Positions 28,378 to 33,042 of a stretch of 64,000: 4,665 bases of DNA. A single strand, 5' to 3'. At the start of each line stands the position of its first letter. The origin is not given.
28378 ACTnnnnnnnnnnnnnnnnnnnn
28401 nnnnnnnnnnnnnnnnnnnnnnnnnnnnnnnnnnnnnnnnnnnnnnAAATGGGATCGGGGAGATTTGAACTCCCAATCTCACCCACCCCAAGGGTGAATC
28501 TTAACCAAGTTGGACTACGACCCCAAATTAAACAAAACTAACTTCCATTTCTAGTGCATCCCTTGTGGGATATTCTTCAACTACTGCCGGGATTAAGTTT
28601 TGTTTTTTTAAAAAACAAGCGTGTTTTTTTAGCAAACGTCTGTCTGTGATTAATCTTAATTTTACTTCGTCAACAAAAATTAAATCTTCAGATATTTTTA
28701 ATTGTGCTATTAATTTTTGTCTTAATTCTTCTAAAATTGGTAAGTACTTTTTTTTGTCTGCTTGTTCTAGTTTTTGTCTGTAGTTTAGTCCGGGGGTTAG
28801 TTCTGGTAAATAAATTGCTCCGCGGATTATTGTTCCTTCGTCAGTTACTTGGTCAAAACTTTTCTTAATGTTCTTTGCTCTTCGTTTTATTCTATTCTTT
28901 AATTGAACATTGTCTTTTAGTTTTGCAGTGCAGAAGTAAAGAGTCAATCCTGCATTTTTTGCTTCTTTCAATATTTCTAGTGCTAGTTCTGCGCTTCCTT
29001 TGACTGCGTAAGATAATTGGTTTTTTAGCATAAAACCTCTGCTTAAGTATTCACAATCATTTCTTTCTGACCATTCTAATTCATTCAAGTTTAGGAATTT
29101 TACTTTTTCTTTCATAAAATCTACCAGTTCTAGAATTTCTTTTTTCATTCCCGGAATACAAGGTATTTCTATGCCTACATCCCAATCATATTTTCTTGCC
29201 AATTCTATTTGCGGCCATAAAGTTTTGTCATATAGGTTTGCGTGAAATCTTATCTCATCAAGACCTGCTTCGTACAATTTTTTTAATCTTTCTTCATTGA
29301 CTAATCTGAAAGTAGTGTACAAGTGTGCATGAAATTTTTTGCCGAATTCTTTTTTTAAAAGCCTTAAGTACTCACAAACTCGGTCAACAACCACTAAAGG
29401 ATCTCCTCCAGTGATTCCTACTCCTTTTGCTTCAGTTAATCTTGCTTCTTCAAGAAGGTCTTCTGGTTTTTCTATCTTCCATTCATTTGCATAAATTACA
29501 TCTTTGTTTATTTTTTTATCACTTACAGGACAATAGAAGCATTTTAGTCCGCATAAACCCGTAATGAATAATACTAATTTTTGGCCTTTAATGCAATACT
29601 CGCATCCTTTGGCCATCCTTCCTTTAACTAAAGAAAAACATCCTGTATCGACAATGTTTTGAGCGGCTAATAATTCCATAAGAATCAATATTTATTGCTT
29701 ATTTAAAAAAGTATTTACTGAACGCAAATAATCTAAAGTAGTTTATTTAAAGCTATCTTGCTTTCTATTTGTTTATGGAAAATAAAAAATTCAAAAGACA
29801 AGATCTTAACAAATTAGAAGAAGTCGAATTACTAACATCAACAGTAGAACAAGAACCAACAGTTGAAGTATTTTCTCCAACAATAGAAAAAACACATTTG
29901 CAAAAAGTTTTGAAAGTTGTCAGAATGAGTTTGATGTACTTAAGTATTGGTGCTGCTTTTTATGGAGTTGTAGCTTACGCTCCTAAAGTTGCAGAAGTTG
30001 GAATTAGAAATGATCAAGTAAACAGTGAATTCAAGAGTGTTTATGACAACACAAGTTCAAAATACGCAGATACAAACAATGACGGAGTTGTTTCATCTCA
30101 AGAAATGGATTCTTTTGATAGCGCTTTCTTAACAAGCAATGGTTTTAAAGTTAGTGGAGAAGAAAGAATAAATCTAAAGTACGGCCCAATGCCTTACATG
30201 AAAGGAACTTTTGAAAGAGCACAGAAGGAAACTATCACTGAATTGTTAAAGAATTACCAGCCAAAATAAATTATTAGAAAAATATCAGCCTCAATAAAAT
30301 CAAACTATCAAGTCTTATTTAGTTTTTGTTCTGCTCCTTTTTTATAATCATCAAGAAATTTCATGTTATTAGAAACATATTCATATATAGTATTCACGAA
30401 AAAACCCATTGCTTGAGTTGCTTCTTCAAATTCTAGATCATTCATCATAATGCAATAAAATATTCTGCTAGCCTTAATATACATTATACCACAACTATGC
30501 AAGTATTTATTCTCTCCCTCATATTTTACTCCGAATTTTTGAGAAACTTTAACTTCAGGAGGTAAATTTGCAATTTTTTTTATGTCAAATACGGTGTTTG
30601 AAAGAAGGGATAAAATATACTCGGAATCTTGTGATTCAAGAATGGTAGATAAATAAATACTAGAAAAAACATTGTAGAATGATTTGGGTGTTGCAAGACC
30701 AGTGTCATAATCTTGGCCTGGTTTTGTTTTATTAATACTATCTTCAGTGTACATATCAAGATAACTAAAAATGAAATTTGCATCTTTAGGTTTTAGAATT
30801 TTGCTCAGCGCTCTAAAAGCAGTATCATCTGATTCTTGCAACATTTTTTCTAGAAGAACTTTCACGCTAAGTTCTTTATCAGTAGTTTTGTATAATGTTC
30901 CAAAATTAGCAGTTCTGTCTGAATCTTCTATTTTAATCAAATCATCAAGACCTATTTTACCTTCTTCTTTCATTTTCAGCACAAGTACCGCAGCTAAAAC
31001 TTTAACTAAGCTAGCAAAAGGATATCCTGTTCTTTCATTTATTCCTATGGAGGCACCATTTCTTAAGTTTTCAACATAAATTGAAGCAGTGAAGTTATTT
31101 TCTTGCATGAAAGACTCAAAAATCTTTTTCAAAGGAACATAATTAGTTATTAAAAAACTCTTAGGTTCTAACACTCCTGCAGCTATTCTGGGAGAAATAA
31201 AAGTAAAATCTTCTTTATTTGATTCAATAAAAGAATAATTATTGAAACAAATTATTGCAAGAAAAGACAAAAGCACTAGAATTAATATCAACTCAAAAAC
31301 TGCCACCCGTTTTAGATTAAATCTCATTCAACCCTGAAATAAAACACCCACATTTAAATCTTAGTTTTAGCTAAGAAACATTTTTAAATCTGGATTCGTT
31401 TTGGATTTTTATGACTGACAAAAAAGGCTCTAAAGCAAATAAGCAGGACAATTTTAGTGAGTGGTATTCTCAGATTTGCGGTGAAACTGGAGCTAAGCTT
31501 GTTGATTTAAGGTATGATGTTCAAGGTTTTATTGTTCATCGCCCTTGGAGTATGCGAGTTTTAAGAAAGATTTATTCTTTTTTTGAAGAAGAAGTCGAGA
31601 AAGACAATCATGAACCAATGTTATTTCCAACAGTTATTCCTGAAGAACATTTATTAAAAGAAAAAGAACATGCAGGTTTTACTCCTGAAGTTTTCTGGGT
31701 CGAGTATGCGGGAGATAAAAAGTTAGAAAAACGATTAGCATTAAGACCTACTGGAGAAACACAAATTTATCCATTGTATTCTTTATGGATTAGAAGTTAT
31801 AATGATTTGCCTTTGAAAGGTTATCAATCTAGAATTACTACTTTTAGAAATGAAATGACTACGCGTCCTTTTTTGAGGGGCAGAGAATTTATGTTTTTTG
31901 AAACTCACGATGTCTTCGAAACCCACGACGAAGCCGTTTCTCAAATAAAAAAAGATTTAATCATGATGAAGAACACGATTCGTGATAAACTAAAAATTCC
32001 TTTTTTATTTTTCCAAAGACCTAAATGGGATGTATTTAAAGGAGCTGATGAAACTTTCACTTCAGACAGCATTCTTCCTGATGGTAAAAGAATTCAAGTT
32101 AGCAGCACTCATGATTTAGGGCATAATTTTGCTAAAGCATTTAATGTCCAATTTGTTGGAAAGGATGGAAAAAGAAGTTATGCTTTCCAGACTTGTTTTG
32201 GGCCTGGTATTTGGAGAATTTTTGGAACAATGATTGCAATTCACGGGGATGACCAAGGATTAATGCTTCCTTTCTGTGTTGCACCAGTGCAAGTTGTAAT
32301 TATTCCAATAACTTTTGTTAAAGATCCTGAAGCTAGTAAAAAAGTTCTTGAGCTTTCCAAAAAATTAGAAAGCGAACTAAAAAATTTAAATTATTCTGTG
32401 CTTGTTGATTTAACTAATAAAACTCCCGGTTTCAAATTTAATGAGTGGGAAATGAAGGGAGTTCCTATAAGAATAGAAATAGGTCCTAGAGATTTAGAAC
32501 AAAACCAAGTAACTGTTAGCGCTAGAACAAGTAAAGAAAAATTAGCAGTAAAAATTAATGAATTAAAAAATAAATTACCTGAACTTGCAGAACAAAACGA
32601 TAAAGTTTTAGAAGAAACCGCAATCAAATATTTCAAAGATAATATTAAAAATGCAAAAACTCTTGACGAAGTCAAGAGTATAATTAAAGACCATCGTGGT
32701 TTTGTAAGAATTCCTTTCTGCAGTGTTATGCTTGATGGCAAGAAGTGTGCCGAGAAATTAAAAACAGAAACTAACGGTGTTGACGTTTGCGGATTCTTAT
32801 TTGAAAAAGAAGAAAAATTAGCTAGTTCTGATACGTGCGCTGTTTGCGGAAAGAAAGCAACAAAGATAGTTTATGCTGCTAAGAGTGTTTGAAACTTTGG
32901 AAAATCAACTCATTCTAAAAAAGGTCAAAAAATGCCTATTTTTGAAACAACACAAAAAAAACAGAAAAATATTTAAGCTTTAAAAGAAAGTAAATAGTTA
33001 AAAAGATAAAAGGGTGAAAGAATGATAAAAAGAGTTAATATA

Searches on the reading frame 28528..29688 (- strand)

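Call 78: search_protein_families(library=pfam, proteins=[window:28528-29688:-], max_evalue=0.00001)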
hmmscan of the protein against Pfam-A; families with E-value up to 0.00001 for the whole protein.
window:28528-29688:- (386 aa): 2 families
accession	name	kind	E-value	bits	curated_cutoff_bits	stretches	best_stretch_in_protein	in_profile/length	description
PF04055.27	Radical_SAM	-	7.2e-14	52.7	29.5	1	42-161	3-120/166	Radical SAM superfamily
PF13353.11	Fer4_12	-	6.8e-06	26.9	22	0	35-129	5-94/137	4Fe-4S single cluster domain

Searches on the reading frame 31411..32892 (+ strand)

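Call 79: search_protein_families(library=pfam, proteins=[window:31411-32892:+], max_evalue=0.00001)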
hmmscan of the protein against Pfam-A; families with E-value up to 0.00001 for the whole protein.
window:31411-32892:+ (493 aa): 3 families
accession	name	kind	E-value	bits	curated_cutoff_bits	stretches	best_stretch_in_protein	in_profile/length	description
PF03129.25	HGTP_anticodon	-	1.9e-22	79.6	21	1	294-391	1-93/94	Anticodon binding domain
PF00587.30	tRNA-synt_2b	-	5.5e-20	72.6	29.3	1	95-276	1-177/179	tRNA synthetase class II core domain (G, H, P, S and T)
PF09180.16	ProRS-C_1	-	1.3e-11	44.9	31.5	1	418-492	1-70/71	Prolyl-tRNA synthetase, C-terminal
